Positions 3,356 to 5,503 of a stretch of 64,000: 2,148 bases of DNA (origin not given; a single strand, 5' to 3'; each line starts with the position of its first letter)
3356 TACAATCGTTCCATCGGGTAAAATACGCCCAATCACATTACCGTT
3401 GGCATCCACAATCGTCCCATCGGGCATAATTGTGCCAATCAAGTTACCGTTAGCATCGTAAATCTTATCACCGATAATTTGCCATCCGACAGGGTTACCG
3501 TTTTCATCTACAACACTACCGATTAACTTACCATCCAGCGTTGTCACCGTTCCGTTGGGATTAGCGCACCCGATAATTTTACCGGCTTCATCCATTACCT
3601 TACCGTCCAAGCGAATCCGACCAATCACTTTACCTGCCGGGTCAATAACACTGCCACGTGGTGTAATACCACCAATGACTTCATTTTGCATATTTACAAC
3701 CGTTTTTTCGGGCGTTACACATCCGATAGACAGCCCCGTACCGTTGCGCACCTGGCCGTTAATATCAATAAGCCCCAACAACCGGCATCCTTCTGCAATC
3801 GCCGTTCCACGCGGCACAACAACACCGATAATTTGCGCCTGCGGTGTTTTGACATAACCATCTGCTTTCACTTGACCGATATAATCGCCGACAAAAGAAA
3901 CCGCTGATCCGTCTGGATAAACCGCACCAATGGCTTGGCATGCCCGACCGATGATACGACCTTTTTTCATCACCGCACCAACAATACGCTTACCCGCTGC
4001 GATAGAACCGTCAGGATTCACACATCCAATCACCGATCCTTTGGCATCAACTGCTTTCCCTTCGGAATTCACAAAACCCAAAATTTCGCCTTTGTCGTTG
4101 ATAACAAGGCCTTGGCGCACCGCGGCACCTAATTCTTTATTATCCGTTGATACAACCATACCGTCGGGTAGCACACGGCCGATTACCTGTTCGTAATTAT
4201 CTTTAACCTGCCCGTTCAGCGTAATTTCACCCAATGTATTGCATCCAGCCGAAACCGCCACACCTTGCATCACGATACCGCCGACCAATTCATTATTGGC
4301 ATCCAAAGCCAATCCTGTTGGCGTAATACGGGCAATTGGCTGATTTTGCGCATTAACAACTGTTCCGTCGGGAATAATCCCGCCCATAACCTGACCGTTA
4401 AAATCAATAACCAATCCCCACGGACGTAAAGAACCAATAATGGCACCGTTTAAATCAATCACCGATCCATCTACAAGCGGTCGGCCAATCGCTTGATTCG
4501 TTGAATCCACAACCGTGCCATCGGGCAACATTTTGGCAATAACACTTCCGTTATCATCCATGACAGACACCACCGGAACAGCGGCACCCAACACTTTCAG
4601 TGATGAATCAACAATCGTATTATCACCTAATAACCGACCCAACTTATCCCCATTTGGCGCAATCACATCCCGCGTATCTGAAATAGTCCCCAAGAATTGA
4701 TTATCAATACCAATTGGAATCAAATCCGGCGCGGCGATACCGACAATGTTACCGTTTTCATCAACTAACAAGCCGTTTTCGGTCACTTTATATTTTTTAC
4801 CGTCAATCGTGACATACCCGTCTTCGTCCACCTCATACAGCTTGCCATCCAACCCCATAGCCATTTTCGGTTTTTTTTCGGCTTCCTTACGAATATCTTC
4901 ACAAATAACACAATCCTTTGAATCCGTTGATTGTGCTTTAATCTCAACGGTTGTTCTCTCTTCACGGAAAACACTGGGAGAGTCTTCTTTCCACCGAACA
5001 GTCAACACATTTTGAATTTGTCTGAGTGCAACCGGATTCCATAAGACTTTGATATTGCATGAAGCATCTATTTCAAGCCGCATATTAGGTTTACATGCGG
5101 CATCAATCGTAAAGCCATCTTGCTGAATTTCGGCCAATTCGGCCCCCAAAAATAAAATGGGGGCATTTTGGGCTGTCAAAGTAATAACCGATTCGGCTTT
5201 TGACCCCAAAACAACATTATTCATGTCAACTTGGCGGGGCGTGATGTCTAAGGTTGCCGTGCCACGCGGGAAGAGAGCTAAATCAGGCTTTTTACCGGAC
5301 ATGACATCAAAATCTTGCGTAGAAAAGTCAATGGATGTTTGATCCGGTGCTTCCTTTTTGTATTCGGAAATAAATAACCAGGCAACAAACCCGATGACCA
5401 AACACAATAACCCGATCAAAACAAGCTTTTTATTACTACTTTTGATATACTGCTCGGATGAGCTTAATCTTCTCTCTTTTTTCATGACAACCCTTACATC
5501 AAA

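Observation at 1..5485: Giant (>1800 aa) membrane-anchored protein built from ~17-aa '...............' beta-hairpin-like repeats, encoded by near-identical 51-bp DNA repeats, in the VirB10 position of a T4SS locus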

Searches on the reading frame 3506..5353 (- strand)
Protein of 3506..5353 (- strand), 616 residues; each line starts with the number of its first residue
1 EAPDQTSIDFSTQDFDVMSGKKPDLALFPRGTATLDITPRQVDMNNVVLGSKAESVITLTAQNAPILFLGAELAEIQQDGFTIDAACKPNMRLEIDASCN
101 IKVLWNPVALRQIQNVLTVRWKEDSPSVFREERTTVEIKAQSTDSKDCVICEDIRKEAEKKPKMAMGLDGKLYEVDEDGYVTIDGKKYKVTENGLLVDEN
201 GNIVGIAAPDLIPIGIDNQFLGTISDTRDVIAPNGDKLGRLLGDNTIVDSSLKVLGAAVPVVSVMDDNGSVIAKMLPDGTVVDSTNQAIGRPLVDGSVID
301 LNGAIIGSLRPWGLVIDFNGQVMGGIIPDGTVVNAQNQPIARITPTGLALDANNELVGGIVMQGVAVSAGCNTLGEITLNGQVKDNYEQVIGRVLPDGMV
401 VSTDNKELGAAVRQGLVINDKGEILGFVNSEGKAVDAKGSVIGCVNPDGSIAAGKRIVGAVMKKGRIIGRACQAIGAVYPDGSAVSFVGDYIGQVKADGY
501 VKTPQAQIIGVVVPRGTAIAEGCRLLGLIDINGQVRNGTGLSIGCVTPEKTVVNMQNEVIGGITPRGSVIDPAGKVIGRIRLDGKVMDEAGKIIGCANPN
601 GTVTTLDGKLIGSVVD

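Call 47: predict_structure(alignment_id=A1)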
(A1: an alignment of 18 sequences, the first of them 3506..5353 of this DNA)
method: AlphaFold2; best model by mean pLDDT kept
length: 616 residues; sequences in the alignment: 18
mean_pLDDT: 85.5   pTM: 0.71
mean pLDDT of the five models: 85.5, 84.0, 83.9, 83.6, 83.3
residues with pLDDT >= 90: 328; 70-90: 234; 50-70: 12; < 50: 42
segments of 3 or more residues with pLDDT < 50: 1-29, 145-157
pLDDT, mean of each block of 10 residues (from residue 1): 39 35 37 84 79 85 90 82 86 88 85 90 82 91 58 45 87 91 91 90 93 94 89 90 92 94 92 93 94 94 92 93 94 95 93 92 87 85 86 91 87 93 90 80 86 85 92 91 91 94 93 87 87 86 90 92 90 89 88 89 90 86
secondary structure, 60 per line:
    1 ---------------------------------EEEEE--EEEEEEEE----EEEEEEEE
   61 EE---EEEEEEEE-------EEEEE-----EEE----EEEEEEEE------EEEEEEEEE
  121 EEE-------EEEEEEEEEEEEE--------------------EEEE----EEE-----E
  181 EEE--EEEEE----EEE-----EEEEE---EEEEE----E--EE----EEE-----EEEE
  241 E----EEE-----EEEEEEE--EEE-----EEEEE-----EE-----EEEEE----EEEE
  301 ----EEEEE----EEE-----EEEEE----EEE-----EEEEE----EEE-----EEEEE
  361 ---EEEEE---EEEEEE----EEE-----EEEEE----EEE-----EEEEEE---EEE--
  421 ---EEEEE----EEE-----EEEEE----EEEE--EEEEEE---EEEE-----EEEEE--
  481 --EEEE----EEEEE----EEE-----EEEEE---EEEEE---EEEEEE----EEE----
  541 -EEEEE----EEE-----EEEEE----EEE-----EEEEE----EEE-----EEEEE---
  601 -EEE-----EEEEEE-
elements in order: E34-38 E41-48 E53-62 E66-73 E81-85 E91-93 E98-105 E112-123 E131-143 E164-167 E172-174 E180-183 E186-190 E195-197 E203-207 E211-215 E229-231 E237-241 E246-248 E254-260 E263-265 E271-275 E288-292 E297-300 E305-309 E314-316 E322-326 E331-333 E339-343 E348-350 E356-360 E364-368 E372-377 E382-384 E390-394 E399-401 E407-412 E416-418 E424-428 E433-435 E441-445 E450-453 E456-461 E465-468 E474-478 E483-486 E491-495 E500-502 E508-512 E516-520 E524-529 E534-536 E542-546 E551-553 E559-563 E568-570 E576-580 E585-587 E593-597 E602-604 E610-615

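Call 60: search_protein_representatives(alignment_id=A1)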
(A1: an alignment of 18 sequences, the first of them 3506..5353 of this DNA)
Query: 18 sequences, 616 profile positions. Proteins with E-value up to 0.001 (for the whole library): 1319; up to 1e-10: 290; up to 1e-30: 84. The best 150 are listed.
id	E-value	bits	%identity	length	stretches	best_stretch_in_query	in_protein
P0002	0.0e+00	1414.2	-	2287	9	3-615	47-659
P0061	0.0e+00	1360.5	-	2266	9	4-614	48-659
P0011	0.0e+00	1357.0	-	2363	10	2-615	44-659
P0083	0.0e+00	1216.0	-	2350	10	19-614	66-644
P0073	0.0e+00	1120.3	-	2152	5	26-614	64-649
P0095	0.0e+00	1046.0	-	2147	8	26-608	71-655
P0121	0.0e+00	1026.1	-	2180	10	10-603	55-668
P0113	4.0e-298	1006.2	-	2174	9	11-602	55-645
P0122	4.1e-298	1006.2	-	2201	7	30-606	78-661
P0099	1.0e-292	988.3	-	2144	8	6-602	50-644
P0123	5.0e-272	920.0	-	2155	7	30-600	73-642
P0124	2.3e-261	884.8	-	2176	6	31-601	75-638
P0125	7.8e-251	850.0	-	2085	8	206-614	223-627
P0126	2.5e-229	779.0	-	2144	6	30-612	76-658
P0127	5.3e-201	685.4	-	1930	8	207-515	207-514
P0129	4.4e-148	510.6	-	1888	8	315-596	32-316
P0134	4.5e-123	428.0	-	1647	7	315-615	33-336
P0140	8.4e-116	404.0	-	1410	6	315-604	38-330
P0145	7.3e-109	381.1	-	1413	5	315-615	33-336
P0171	2.7e-47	177.7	-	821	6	524-613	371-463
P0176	5.6e-45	170.0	-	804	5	524-614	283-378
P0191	1.4e-34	135.7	-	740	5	504-614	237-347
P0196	8.1e-31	123.3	-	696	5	550-599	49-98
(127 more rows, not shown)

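Call 61: search_protein_families(library=pfam, proteins=[P0134, P0140, P0145, P0129, P0171, P0176, P0196, P0191], max_evalue=0.001)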
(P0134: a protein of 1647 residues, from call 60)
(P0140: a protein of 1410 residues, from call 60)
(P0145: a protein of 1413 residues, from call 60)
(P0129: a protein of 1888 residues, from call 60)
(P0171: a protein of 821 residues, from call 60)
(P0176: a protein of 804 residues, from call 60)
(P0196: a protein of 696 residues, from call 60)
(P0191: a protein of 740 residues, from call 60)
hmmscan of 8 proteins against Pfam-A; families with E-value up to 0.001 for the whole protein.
P0134 (1647 aa): 4 families
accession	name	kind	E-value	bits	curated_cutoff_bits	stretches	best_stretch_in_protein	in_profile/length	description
PF21785.3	Bflower_2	-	8.1e-67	222.6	38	8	920-1011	18-96/112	5-fold beta-flower protein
PF03743.19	TrbI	-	3e-35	122.2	35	1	1339-1529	2-187/188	Bacterial conjugation TrbI-like protein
PF21784.3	Bflower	-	4.4e-23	82.3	25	1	1077-1172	2-101/116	4-fold beta flower protein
PF12396.14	DUF3659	-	2.1e-13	50.3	24.8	0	934-988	9-59/61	Protein of unknown function (DUF3659)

P0140 (1410 aa): 4 families
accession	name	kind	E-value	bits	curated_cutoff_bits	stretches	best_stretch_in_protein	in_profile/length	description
PF21785.3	Bflower_2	-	2.7e-54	182.2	38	5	807-904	4-98/112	5-fold beta-flower protein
PF03743.19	TrbI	-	8.3e-32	111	35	1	1097-1290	2-188/188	Bacterial conjugation TrbI-like protein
PF21784.3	Bflower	-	7.9e-13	49.2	25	1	794-850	7-62/116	4-fold beta flower protein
PF12396.14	DUF3659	-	1.6e-07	31.5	24.8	0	600-649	10-55/61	Protein of unknown function (DUF3659)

P0145 (1413 aa): 4 families
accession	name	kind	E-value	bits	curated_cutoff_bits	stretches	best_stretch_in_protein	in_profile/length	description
PF21785.3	Bflower_2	-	1.1e-54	183.5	38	7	755-833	22-98/112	5-fold beta-flower protein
PF03743.19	TrbI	-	3.5e-31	108.9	35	1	1095-1290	2-186/188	Bacterial conjugation TrbI-like protein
PF21784.3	Bflower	-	5.1e-16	59.5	25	1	792-844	9-60/116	4-fold beta flower protein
PF12396.14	DUF3659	-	5.6e-09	36.2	24.8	0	188-234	13-55/61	Protein of unknown function (DUF3659)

P0129 (1888 aa): 4 families
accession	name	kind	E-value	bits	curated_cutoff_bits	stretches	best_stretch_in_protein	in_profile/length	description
PF21785.3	Bflower_2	-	1.5e-94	311.9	38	14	1211-1312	2-99/112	5-fold beta-flower protein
PF21784.3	Bflower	-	1.8e-35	122.2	25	1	1111-1175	4-65/116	4-fold beta flower protein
PF03743.19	TrbI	-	1.8e-31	109.9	35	1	1580-1771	2-188/188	Bacterial conjugation TrbI-like protein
PF12396.14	DUF3659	-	1.8e-16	60.2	24.8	1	1191-1241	10-55/61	Protein of unknown function (DUF3659)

P0171 (821 aa): 7 families
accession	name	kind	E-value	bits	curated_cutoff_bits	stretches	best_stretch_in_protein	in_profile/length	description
PF21785.3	Bflower_2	-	2e-42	144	38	7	308-394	18-97/112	5-fold beta-flower protein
PF21784.3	Bflower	-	1.1e-17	65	25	0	364-448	2-64/116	4-fold beta flower protein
PF12396.14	DUF3659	-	4.8e-17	62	24.8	1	256-304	14-58/61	Protein of unknown function (DUF3659)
PF03743.19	TrbI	-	2.3e-16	60.7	35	1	639-815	1-186/188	Bacterial conjugation TrbI-like protein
PF05593.20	RHS_repeat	-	1.5e-09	38.4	22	0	167-218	2-37/38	RHS Repeat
PF18755.6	RAMA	-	5.5e-05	23.5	35.2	0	410-448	27-68/107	Restriction Enzyme Adenine Methylase Associated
PF05239.21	PRC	-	0.00043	20.7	21.2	0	416-452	11-46/78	PRC-barrel domain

P0176 (804 aa): 6 families
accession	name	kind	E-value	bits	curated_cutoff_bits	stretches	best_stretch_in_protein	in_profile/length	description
PF21785.3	Bflower_2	-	4.3e-44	149.4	38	6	126-211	20-99/112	5-fold beta-flower protein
PF12396.14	DUF3659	-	1.4e-19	70.2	24.8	1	251-305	9-55/61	Protein of unknown function (DUF3659)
PF03743.19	TrbI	-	1.6e-16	61.2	35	1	623-798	2-186/188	Bacterial conjugation TrbI-like protein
PF21784.3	Bflower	-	1.2e-15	58.4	25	0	162-214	19-69/116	4-fold beta flower protein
PF05593.20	RHS_repeat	-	1.1e-07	32.5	22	0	334-366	1-37/38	RHS Repeat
PF18755.6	RAMA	-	0.00071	19.9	35.2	0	153-190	26-66/107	Restriction Enzyme Adenine Methylase Associated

P0196 (696 aa): 5 families
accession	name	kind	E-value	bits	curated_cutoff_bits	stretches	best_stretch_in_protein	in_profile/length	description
PF21785.3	Bflower_2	-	5.6e-38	129.7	38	5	166-231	34-91/112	5-fold beta-flower protein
PF03743.19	TrbI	-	6.4e-25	88.5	35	1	386-579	2-188/188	Bacterial conjugation TrbI-like protein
PF12396.14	DUF3659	-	3e-22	78.7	24.8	1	199-253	11-55/61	Protein of unknown function (DUF3659)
PF21784.3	Bflower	-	2.9e-08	34.5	25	0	158-216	8-66/116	4-fold beta flower protein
PF05593.20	RHS_repeat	-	4.5e-08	33.7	22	0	52-85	1-38/38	RHS Repeat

P0191 (740 aa): 3 families
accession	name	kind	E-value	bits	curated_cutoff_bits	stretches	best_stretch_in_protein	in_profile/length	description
PF21785.3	Bflower_2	-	2.6e-19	69.5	38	3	188-283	12-100/112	5-fold beta-flower protein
PF00691.25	OmpA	-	4.5e-13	49.8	27.2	1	615-724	2-90/98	OmpA family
PF12396.14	DUF3659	-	1.6e-06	28.3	24.8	0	261-311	7-53/61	Protein of unknown function (DUF3659)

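Call 64: find_encoding_contigs(protein=P0140, flank=9000, max_places=1)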
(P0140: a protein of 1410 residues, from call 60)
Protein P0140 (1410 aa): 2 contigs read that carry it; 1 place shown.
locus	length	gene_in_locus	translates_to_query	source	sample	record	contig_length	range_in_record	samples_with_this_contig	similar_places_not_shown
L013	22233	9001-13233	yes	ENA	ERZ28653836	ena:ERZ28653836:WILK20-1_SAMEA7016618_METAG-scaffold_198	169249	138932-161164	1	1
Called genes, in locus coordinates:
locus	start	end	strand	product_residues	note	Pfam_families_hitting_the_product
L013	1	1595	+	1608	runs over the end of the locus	-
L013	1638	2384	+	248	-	PF04335:VirB8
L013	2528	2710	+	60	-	-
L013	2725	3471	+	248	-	PF04335:VirB8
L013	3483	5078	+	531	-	PF03524:CagX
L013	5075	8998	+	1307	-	-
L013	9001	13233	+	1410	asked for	PF12396:DUF3659 (faint), PF21785:Bflower_2, PF21784:Bflower (weak), PF21785:Bflower_2, PF03743:TrbI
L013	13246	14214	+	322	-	PF00437:T2SSE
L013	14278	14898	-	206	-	-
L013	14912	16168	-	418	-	-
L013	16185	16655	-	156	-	-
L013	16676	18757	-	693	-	-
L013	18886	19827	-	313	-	PF01381:HTH_3, PF12844:HTH_19 (faint), PF13413:HTH_25 (faint), PF13443:HTH_26 (weak), PF13560:HTH_31, PF01381:HTH_3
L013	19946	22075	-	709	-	-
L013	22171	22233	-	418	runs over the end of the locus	-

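Call 65: find_encoding_contigs(protein=P0129, flank=9000, max_places=1)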
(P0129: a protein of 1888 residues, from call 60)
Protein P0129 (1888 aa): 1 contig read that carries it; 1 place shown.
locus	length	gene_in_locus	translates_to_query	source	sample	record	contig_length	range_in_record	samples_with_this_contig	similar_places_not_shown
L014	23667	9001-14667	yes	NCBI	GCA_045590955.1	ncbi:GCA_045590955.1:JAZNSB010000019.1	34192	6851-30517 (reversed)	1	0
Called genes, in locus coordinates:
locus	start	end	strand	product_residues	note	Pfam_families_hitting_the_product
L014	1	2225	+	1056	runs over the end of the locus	-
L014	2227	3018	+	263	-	PF04335:VirB8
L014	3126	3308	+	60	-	-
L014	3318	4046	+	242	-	PF04335:VirB8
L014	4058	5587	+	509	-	PF03524:CagX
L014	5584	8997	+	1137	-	-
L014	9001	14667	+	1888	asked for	PF12396:DUF3659 (faint), PF21784:Bflower (faint), PF21785:Bflower_2, PF03743:TrbI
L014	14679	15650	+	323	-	PF01580:FtsK_SpoIIIE (faint), PF00437:T2SSE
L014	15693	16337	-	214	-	-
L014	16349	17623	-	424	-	-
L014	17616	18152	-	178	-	-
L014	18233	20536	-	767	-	-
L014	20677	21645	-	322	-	PF01381:HTH_3, PF07022:Phage_CI_repr (weak), PF12844:HTH_19 (weak), PF13443:HTH_26 (faint), PF13560:HTH_31, PF01381:HTH_3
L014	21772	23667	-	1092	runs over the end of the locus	PF04610:TrbL (weak)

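Call 85: fold_search(model_id=the predicted structure, library=pdb)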
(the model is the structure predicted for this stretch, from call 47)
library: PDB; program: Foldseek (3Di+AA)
matches with E <= 10: 1757; with E <= 0.001: 93
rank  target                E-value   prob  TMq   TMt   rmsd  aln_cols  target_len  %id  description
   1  7sqc_2A               4.4e-06  1.00  0.15  0.12  23.4       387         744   12  Ciliary C1 central pair apparatus isolated from Chlamydomonas reinhardtii (released 2022-04-13)
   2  4lk4                  4.7e-06  1.00  0.15  0.28   2.8       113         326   18  Structure of Vibrio cholerae VesB protease (released 2014-02-05)
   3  7sqc_O1               8.4e-06  1.00  0.16  0.15   2.6       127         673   16  Ciliary C1 central pair apparatus isolated from Chlamydomonas reinhardtii (released 2022-04-13)
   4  7ptb                  9.3e-06  1.00  0.16  0.29  11.2       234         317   10  Crystal structure of the SPD-2 domain of human CEP192 (released 2022-04-06)
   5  7som_J                1.0e-05  1.00  0.15  0.14   5.7       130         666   15  Ciliary C2 central pair apparatus isolated from Chlamydomonas reinhardtii (released 2022-04-13)
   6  7sqc_T3               1.2e-05  1.00  0.15  0.28  19.4       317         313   13  Ciliary C1 central pair apparatus isolated from Chlamydomonas reinhardtii (released 2022-04-13)
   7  3dos_A                1.4e-05  1.00  0.15  0.41  20.4       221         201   13  Crystal structure of the complex of the Caf1M chaperone with the mini-fiber of two Caf1 subunits (Caf1:Caf1), carrying (released 2009-07-14)
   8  9ijj_L                1.6e-05  1.00  0.15  0.38   3.1       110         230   16  In situ structure of the central apparatus in mouse sperm axoneme. (released 2025-06-04)
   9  7sqc_T1               1.6e-05  1.00  0.14  0.15   3.9       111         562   14  Ciliary C1 central pair apparatus isolated from Chlamydomonas reinhardtii (released 2022-04-13)
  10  4aq1_C                2.0e-05  0.98  0.14  0.14  25.4       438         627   12  Structure of the SbsB S-layer protein of Geobacillus stearothermophilus PV72p2 in complex with nanobody KB6 (released 2012-06-13)
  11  9ijj_E                2.4e-05  1.00  0.14  0.18   6.2       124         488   13  In situ structure of the central apparatus in mouse sperm axoneme. (released 2025-06-04)
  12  6fvi                  2.6e-05  1.00  0.16  0.63   6.1       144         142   10  ASH / PapD-like domain of human CEP192 (PapD-like domain 7) (released 2019-03-20)
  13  3dsn_A                2.6e-05  1.00  0.15  0.41  20.1       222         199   11  Crystal structure of the complex of the Caf1M chaperone with the mini-fiber of two Caf1 subunits (Caf1:Caf1), carrying (released 2009-07-14)
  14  8fia_A                2.6e-05  0.23  0.09  0.04  31.9       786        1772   11  The structure of fly Teneurin self assembly (released 2023-05-03)
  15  7sqc_T0               3.3e-05  1.00  0.14  0.15   4.3       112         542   14  Ciliary C1 central pair apparatus isolated from Chlamydomonas reinhardtii (released 2022-04-13)
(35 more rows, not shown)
